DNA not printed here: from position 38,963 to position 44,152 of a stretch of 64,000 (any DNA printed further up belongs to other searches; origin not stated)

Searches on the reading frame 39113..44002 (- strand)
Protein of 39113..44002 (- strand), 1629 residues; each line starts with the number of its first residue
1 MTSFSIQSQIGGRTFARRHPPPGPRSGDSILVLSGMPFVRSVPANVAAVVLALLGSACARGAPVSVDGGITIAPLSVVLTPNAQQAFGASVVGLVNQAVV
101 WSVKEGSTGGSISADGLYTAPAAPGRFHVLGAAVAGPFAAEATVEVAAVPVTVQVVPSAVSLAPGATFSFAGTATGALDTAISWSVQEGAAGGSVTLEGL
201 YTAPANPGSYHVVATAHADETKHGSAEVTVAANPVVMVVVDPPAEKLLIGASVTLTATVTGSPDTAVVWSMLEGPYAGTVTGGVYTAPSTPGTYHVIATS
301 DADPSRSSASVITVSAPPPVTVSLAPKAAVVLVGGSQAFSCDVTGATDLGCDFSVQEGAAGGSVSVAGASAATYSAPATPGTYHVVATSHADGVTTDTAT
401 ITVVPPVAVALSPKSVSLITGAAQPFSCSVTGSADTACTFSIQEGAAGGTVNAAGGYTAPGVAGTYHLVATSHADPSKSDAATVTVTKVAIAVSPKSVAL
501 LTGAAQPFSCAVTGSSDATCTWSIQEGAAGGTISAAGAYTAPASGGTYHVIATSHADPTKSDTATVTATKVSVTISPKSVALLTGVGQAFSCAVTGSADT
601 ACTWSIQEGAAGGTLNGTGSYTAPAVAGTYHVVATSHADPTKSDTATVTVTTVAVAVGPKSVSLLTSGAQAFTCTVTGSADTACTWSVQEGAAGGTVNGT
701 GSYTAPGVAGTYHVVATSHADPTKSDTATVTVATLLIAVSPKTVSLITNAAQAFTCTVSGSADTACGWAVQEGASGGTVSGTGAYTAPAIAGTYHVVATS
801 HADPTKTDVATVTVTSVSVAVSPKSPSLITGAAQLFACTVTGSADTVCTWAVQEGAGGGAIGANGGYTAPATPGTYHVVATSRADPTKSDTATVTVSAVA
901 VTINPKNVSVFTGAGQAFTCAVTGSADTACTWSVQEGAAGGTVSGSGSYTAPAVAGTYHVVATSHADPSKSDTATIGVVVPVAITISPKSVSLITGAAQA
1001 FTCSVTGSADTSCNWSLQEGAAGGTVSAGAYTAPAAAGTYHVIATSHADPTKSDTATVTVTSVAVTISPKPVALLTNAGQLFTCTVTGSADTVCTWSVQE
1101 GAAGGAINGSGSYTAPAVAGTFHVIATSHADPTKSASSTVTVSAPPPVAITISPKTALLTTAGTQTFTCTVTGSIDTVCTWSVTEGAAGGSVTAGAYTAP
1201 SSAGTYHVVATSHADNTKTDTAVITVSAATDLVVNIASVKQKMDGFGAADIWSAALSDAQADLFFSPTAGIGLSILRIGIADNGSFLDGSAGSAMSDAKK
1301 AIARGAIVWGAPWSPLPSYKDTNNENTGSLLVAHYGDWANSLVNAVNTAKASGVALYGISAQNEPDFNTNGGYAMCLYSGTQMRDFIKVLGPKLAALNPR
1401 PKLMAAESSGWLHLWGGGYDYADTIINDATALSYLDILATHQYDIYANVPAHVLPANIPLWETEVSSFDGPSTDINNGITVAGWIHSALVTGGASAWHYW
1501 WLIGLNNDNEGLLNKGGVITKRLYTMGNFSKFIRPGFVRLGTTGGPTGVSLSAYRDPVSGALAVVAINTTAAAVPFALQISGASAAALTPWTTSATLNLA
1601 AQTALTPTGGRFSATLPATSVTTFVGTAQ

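Call 31: search_protein_families(library=pfam, proteins=[window:39113-44002:-], max_evalue=0.001)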
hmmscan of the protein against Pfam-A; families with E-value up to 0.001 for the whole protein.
window:39113-44002:- (1629 aa): 6 families
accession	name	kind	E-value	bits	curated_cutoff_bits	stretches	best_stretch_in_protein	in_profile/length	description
PF07679.22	I-set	-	3.2e-21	75.6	23.7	0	984-1018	3-37/90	Immunoglobulin I-set domain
PF13927.12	Ig_3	-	2.7e-14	53.8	30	0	984-1021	4-41/78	Immunoglobulin domain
PF14587.12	Glyco_hydr_30_2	-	1.3e-07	31.7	27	0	1324-1416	141-235/364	O-Glycosyl hydrolase family 30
PF02055.22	Glyco_hydro_30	-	1.8e-07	30.9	23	1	1306-1444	94-237/348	Glycosyl hydrolase family 30 TIM-barrel domain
PF17189.10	Glyco_hydro_30C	-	9.3e-06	26.1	22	1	1538-1624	3-65/65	Glycosyl hydrolase family 30 beta sandwich domain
PF25552.1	LIFR_D4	-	0.00015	22.3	25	0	1153-1185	35-67/95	Leukemia inhibitory factor receptor D4 domain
